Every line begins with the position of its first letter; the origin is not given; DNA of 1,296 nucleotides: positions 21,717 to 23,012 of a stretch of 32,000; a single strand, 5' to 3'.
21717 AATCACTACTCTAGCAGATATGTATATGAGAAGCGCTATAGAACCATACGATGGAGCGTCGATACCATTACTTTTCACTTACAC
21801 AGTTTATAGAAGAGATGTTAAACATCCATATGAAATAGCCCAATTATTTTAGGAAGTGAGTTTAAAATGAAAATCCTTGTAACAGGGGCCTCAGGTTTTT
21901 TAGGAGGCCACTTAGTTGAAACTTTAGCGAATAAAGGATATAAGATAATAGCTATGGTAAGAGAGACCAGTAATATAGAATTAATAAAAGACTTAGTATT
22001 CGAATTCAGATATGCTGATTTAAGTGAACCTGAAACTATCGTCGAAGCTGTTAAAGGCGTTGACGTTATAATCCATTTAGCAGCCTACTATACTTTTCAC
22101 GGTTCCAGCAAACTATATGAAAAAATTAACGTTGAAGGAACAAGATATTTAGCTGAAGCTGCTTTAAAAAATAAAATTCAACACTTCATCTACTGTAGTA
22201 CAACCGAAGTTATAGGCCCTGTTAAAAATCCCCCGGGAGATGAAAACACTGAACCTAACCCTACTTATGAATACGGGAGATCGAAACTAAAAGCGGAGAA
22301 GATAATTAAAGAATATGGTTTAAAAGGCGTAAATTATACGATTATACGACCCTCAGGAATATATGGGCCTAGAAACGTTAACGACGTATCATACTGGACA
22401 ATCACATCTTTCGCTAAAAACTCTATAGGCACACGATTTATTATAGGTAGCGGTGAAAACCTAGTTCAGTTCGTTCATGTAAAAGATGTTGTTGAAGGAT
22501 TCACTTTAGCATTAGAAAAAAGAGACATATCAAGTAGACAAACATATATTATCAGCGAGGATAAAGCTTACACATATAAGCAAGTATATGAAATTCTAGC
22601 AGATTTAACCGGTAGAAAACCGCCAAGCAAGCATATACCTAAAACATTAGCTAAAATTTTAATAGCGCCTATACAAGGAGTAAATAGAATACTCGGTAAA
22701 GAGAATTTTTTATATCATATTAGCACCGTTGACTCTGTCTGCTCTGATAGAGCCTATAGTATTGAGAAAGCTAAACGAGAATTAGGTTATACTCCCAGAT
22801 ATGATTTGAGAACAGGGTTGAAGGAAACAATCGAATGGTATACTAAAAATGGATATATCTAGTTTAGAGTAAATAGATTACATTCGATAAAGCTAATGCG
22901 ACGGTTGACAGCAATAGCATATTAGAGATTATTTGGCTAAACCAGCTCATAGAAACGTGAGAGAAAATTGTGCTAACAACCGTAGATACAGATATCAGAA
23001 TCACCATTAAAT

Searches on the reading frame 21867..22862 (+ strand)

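Call 8: search_protein_families(library=pfam, proteins=[window:21867-22862:+], max_evalue=0.001)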
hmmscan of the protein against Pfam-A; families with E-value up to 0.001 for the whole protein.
window:21867-22862:+ (331 aa): 10 families
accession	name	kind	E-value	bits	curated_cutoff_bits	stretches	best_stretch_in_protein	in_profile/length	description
PF01370.27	Epimerase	-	3.1e-48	164.7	20.9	1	3-227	1-237/240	NAD dependent epimerase/dehydratase family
PF16363.11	GDP_Man_Dehyd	-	1.3e-35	123.9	27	1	4-321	1-332/332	GDP-mannose 4,6 dehydratase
PF01073.25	3Beta_HSD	-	4.2e-32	111.7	22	1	4-240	1-260/280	3-beta hydroxysteroid dehydrogenase/isomerase family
PF07993.18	NAD_binding_4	-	3.5e-24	85.8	20.1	2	55-173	79-210/258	Male sterility protein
PF04321.23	RmlD_sub_bind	-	6.5e-24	84.9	27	1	1-173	1-159/287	RmlD substrate binding domain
PF13460.12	NAD_binding_10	-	2e-22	80.4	27.2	1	7-167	1-148/184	NAD(P)H-binding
PF05368.20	NmrA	-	2e-19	70.7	27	1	2-288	4-273/298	NmrA-like family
PF02719.21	Polysacc_synt_2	-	2e-09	37.5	20.2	1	3-119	1-135/293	Polysaccharide biosynthesis protein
PF03435.24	Sacchrp_dh_NADP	-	0.00047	20.9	25.1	1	3-96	1-97/129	Saccharopine dehydrogenase NADP binding domain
PF00106.31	adh_short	-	0.00069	19.6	26.6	0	3-65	3-71/195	short chain dehydrogenase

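Call 32: search_protein_families(library=ncbifam, proteins=[window:21867-22862:+], max_evalue=0.001)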
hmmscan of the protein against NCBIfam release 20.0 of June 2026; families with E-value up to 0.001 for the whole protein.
window:21867-22862:+ (331 aa): 48 families (the best 25 are shown)
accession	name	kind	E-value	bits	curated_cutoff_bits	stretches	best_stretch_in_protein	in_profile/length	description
TIGR03466.1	HpnA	hypoth_equivalog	1e-52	179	367.65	1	1-331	1-327/327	hopanoid-associated sugar epimerase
NF052578.1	StrlDmthSdmBMthl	equivalog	2.8e-37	129.2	600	1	1-331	1-328/328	sterol demethylase protein SdmB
NF042422.1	oxyalk_red_OleD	equivalog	2.2e-34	119.3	580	1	1-323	1-326/329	2-alkyl-3-oxoalkanoate reductase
NF042423.1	oxyalk_red_Shew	equivalog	1.3e-31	109.9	580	1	2-319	10-329/331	2-alkyl-3-oxoalkanoate reductase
TIGR01181.1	dTDP_gluc_dehyt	equivalog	7.2e-31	107.5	365.1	1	2-328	1-314/321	dTDP-glucose 4,6-dehydratase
TIGR04180.1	EDH_00030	hypoth_equivalog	5.1e-29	101.3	475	1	3-229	1-238/297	NAD-dependent 4,6-dehydratase LegB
TIGR01179.1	galE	equivalog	3.3e-27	95.2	262.3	1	2-161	1-172/332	UDP-glucose 4-epimerase GalE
TIGR01746.1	Thioester-redct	subfamily_domain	5.5e-24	85.1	213.35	2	62-246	86-279/371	thioester reductase domain-containing protein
TIGR01214.1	rmlD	equivalog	4.6e-19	68.6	224.05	1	2-172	1-157/285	dTDP-4-dehydrorhamnose reductase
TIGR02197.1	heptose_epim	equivalog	3.5e-18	65.8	274.6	1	3-252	1-264/316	ADP-glyceromanno-heptose 6-epimerase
NF005539.0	PRK07201.1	equivalog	4.7e-16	58.7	549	1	1-271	1-292/657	SDR family oxidoreductase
TIGR01777.1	yfcH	hypoth_equivalog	2.5e-15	56.8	207.35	1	3-266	1-258/292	TIGR01777 family oxidoreductase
NF043036.1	ErythonDh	equivalog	1.3e-14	54.2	325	1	1-154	1-167/321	D-erythronate dehydrogenase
NF058621.1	DiazavRedAvaA7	equivalog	6.4e-14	52.3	400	1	1-266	1-265/304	3-diazoavenalumate denitrifying reductase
NF041293.1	G6PDh_Azf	equivalog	7.3e-14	51.8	400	1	3-120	5-123/252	NAD-dependent glucose-6-phosphate dehydrogenase Azf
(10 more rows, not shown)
